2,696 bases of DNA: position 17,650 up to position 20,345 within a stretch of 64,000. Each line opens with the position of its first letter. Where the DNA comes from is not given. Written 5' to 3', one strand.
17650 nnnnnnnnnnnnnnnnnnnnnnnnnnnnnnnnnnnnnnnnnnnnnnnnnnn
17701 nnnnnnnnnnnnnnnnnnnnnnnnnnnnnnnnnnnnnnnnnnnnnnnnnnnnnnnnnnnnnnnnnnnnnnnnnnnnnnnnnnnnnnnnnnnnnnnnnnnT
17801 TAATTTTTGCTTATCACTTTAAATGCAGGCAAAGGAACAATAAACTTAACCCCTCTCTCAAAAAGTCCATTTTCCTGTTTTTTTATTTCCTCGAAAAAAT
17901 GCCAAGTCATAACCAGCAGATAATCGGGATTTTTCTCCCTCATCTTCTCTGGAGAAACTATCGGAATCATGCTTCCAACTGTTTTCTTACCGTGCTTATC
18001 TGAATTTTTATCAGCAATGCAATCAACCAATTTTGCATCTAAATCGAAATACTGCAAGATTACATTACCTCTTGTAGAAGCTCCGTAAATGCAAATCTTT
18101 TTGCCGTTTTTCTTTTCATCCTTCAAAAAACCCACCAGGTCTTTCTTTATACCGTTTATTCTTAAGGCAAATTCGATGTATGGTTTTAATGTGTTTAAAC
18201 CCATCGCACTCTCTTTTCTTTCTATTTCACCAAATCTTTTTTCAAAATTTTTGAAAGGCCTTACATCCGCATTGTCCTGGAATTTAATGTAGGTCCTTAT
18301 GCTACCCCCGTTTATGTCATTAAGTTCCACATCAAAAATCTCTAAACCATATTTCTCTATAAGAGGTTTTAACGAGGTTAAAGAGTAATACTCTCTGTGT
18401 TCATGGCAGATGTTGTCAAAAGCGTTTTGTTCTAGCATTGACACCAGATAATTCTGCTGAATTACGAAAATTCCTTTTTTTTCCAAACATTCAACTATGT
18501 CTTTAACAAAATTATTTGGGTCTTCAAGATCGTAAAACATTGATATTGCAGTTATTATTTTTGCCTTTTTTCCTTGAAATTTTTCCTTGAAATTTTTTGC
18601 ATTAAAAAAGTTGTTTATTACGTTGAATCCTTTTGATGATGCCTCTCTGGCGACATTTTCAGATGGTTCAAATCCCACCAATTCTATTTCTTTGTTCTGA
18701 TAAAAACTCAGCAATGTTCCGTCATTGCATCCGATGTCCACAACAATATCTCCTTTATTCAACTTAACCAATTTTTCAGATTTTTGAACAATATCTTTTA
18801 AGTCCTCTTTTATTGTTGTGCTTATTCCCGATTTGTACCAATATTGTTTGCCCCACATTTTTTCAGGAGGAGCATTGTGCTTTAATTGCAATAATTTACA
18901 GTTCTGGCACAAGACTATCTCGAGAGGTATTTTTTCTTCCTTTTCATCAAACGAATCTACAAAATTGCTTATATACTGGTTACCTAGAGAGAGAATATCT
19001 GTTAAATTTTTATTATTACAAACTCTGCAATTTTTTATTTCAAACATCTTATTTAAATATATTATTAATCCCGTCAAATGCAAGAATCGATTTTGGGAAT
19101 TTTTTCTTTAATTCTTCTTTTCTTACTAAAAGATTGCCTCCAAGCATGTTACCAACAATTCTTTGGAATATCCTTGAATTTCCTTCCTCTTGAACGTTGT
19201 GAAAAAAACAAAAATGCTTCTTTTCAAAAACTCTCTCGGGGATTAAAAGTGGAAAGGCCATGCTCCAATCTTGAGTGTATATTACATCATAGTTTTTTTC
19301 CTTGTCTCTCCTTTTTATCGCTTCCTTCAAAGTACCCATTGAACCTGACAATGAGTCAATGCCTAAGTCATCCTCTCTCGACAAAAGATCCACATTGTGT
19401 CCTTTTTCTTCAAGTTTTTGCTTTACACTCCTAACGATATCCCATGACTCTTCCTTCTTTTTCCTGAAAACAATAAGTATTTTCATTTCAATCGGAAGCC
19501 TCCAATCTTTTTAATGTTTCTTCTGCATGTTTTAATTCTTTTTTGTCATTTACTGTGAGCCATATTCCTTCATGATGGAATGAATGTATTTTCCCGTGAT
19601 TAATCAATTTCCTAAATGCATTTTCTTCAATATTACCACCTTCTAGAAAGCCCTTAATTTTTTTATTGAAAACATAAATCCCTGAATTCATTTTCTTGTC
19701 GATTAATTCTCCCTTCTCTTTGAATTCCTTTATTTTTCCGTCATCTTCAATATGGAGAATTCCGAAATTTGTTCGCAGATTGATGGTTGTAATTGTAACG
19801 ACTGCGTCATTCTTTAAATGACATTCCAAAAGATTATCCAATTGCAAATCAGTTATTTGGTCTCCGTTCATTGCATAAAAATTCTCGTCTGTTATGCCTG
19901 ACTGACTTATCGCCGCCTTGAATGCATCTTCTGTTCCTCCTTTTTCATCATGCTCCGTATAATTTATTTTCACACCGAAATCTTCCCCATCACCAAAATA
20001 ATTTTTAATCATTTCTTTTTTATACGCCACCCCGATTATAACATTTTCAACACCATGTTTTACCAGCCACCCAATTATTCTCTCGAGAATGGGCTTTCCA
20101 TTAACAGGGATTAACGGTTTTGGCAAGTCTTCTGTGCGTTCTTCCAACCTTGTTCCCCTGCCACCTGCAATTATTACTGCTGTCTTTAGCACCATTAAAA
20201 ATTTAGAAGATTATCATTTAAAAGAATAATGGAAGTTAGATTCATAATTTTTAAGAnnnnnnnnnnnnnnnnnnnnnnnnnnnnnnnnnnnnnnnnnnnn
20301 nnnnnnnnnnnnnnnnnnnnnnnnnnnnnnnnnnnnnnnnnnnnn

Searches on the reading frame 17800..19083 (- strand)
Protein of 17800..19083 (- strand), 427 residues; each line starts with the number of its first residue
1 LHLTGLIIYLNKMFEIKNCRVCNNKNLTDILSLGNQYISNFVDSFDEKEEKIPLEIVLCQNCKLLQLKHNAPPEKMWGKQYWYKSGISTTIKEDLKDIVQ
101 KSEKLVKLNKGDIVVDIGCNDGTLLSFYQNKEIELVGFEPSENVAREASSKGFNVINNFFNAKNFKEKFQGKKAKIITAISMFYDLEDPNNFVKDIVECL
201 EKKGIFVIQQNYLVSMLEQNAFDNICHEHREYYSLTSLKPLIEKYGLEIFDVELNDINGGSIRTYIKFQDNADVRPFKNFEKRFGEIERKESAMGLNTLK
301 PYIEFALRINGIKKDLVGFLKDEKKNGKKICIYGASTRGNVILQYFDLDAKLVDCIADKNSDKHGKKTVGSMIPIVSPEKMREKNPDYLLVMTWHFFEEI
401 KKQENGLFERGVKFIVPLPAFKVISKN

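Call 9: search_protein_families(library=pfam, proteins=[window:17800-19083:-], max_evalue=0.001)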
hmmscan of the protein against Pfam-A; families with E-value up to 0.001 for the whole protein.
window:17800-19083:- (427 aa): 8 families
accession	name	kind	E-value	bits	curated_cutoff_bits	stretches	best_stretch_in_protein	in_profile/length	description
PF08484.17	Methyltransf_14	-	1.4e-46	158.6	23.5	1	257-419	2-160/160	C-methyltransferase C-terminal domain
PF13489.12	Methyltransf_23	-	1.7e-19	70.6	27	1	105-249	16-161/164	Methyltransferase domain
PF08421.16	Methyltransf_13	-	3.4e-15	56.4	31.3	1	19-76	1-61/62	Putative zinc binding domain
PF08242.18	Methyltransf_12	-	4e-07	31.1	30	1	115-206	1-98/98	Methyltransferase domain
PF13847.12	Methyltransf_31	-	9.3e-07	29.1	27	1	109-236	2-130/145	Methyltransferase domain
PF08241.18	Methyltransf_11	-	1.3e-06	29.4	21.2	1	115-208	1-95/95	Methyltransferase domain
PF07021.18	MetW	-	3.1e-06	27.4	21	1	108-161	11-65/193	Methionine biosynthesis protein MetW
PF13649.12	Methyltransf_25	-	0.00017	22.6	27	1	114-204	1-97/97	Methyltransferase domain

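Call 16: search_protein_families(library=ncbifam, proteins=[window:17800-19083:-], max_evalue=0.001)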
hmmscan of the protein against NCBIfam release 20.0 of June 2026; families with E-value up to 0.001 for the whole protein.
window:17800-19083:- (427 aa): 4 families
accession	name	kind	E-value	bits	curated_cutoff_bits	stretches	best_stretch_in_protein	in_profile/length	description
NF045667.1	MTase_DVU1556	equivalog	3.5e-07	29.9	155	1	101-250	13-163/213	DVU_1556 family methyltransferase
TIGR02081.1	metW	equivalog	1e-05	25.2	189.5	1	108-161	11-65/194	methionine biosynthesis protein MetW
NF043040.1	corrin_prot_MT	hypoth_equivalog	0.0003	20.3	180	1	83-211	15-150/216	corrinoid protein-associated methyltransferase CpaM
TIGR01983.1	UbiG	equivalog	0.00062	19.1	102.95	0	96-208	38-151/228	bifunctional 2-polyprenyl-6-hydroxyphenol methylase/3-demethylubiquinol 3-O-methyltransferase UbiG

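Call 54: search_solved_structures(query=window:17800-19083:-, max_evalue=1e-10, show_alignments=0)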
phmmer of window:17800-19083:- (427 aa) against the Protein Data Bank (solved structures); distinct sequences matched with E-value up to 1e-10: 10.
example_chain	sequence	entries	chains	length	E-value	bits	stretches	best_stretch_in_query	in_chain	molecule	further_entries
4rv9_A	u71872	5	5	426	5.5e-54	186.8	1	16-423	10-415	D-mycarose 3-C-methyltransferase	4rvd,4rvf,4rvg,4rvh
4e2w_A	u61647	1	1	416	1e-43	152.9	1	18-420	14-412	TcaB9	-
3ndi_A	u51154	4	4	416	1.9e-43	152.1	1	18-420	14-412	Methyltransferase | TcaB9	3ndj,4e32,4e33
4e2x_A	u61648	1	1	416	1.9e-43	152.1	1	18-420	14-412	TcaB9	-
4e30_A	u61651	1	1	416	2.7e-43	151.6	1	18-420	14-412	TcaB9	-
4e2y_A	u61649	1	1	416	4.8e-43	150.7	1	18-420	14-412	TcaB9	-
4e31_A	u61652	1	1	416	6.6e-43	150.3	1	18-420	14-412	TcaB9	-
4e2z_A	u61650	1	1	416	1.7e-42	148.9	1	18-420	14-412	TcaB9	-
5t64_A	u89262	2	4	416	4.6e-42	147.5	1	18-423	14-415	Sugar 3-C-methyl transferase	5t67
5t6b_A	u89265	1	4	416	2.7e-41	145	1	18-420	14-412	Sugar 3-C-methyl transferase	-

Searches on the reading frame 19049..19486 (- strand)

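Call 9: search_protein_families(library=pfam, proteins=[window:19049-19486:-], max_evalue=0.001)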
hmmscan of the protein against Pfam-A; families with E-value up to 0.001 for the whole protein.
window:19049-19486:- (145 aa): 0 families

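Call 16: search_protein_families(library=ncbifam, proteins=[window:19049-19486:-], max_evalue=0.001)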
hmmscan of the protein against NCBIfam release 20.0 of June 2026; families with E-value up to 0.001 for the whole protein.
window:19049-19486:- (145 aa): 0 families

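Call 57: search_protein_families(library=pfam, proteins=[window:19049-19486:-], max_evalue=1)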
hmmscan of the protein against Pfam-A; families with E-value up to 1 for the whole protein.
window:19049-19486:- (145 aa): 2 families
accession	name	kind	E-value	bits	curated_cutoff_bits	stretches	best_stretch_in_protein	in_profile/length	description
PF13439.12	Glyco_transf_4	-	0.0022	18.5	28.5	1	20-100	10-108/170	Glycosyltransferase Family 4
PF13579.12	Glyco_trans_4_4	-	0.32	11.8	29.7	0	57-99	67-105/158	Glycosyl transferase 4-like domain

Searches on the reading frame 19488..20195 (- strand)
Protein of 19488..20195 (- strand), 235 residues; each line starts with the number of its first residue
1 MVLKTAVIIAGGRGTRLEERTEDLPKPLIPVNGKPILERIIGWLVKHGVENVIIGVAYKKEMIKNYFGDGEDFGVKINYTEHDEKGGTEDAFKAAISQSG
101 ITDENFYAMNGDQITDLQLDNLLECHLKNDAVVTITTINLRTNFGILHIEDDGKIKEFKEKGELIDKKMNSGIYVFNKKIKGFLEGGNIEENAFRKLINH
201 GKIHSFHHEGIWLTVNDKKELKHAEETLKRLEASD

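Call 9: search_protein_families(library=pfam, proteins=[window:19488-20195:-], max_evalue=0.001)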
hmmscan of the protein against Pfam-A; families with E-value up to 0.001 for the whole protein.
window:19488-20195:- (235 aa): 3 families
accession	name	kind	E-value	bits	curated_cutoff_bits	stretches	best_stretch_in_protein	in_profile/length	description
PF00483.29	NTP_transferase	-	3.2e-32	112.5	21.2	1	6-192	2-195/245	Nucleotidyl transferase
PF12804.13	NTP_transf_3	-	9.1e-12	45.9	27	1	6-135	1-120/160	MobA-like NTP transferase domain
PF01128.25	IspD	-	0.00092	19.5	27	0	6-60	3-55/221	2-C-methyl-D-erythritol 4-phosphate cytidylyltransferase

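Call 16: search_protein_families(library=ncbifam, proteins=[window:19488-20195:-], max_evalue=0.001)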
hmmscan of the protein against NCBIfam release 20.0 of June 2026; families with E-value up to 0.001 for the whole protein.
window:19488-20195:- (235 aa): 44 families (the best 25 are shown)
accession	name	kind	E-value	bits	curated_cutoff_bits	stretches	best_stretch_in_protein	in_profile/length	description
TIGR03992.1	Arch_glmU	subfamily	1.1e-37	129.8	292.1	1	5-225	2-224/393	bifunctional sugar-1-phosphate nucleotidylyltransferase/acetyltransferase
NF052502.1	man1P_GTase_Rv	exception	1.4e-37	129.4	440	1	5-221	2-223/352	mannose-1-phosphate guanylyltransferase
NF049965.1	GlMnHpPGnyltfHddC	equivalog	5.6e-33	114.4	300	1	5-180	2-171/221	D-glycero-D-manno-heptose 1-phosphate guanosyltransferase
TIGR02623.1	G1P_cyt_trans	equivalog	2.3e-31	109.2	300.25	2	100-223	116-240/255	glucose-1-phosphate cytidylyltransferase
NF045761.1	NAMPUrTaseMurU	equivalog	5.9e-29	101.5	250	1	6-226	3-225/226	N-acetylmuramate alpha-1-phosphate uridylyltransferase MurU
NF041313.1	UDPGP_AglF_Halo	equivalog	1.5e-28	99.9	400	1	5-181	2-179/234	UTP--glucose-1-phosphate uridylyltransferase AglF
TIGR01208.1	rmlA_long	equivalog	8.5e-25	87.4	320.25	1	6-227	2-233/353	glucose-1-phosphate thymidylyltransferase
NF041173.1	Sug_nt_acttase_Thmprot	equivalog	2.1e-19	69.7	600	1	6-215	3-214/405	bifunctional sugar-1-phosphate nucleotidylyltransferase/acetyltransferase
NF003670.0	PRK05293.1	equivalog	3.2e-19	69.1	470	1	6-193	7-214/382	glucose-1-phosphate adenylyltransferase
TIGR02091.1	glgC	equivalog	1.9e-16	60.1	424.9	1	6-180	3-202/364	glucose-1-phosphate adenylyltransferase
TIGR01207.1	rmlA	equivalog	3.3e-16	59.2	360.65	1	7-181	3-180/286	glucose-1-phosphate thymidylyltransferase RfbA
TIGR01173.1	glmU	equivalog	5.7e-16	58.4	366.85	1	6-184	3-181/452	bifunctional UDP-N-acetylglucosamine diphosphorylase/glucosamine-1-phosphate N-acetyltransferase GlmU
NF010935.0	PRK14355.1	equivalog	9.1e-16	57.5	718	1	5-179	5-181/459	bifunctional UDP-N-acetylglucosamine diphosphorylase/glucosamine-1-phosphate N-acetyltransferase GlmU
NF010934.1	PRK14354.1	equivalog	2.2e-14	52.8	450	1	6-179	2-175/447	bifunctional UDP-N-acetylglucosamine diphosphorylase/glucosamine-1-phosphate N-acetyltransferase GlmU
NF001947.0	PRK00725.1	subfamily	2.5e-14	52.9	470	1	5-179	18-218/426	glucose-1-phosphate adenylyltransferase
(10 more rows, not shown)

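Call 74: search_solved_structures(query=window:19488-20195:-, max_evalue=1e-12, show_alignments=0)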
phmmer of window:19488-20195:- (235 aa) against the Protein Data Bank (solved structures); distinct sequences matched with E-value up to 1e-12: 10.
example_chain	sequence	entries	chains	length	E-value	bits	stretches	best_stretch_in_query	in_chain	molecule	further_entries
7d72_K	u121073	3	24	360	3.8e-23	85.3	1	6-220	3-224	Mannose-1-phosphate guanyltransferase beta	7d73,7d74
7whr_B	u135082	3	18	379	3.9e-23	85.3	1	6-220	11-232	Nucleotidyl transferase family protein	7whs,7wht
7x8j_A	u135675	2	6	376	9.3e-23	84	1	6-219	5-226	Mannose-1-phosphate guanylyltransferase 1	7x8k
8yre_D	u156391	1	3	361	1.1e-22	83.8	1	6-219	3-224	Mannose-1-phosphate guanylyltransferase 1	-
5xhw_A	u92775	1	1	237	2.2e-22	82.8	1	6-180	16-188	Putative 6-deoxy-D-mannoheptose pathway protein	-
6jq8_A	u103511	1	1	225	2.6e-22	82.6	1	6-180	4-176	Putative 6-deoxy-D-mannoheptose pathway protein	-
1tzf_A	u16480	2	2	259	5e-22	81.6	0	5-69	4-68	Glucose-1-phosphate cytidylyltransferase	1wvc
8x7s_B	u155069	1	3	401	8.9e-22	80.8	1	6-201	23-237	UTP--glucose-1-phosphate uridylyltransferase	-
8hhd_A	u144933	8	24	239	3.8e-19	72.2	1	6-228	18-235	Nucleotidyl transferase | N-acetylmuramate alpha-1-phosphate uridylyltransferase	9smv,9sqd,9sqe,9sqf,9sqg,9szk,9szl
4y7t_A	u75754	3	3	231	1.1e-16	64.1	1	6-227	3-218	Nucleotidyl transferase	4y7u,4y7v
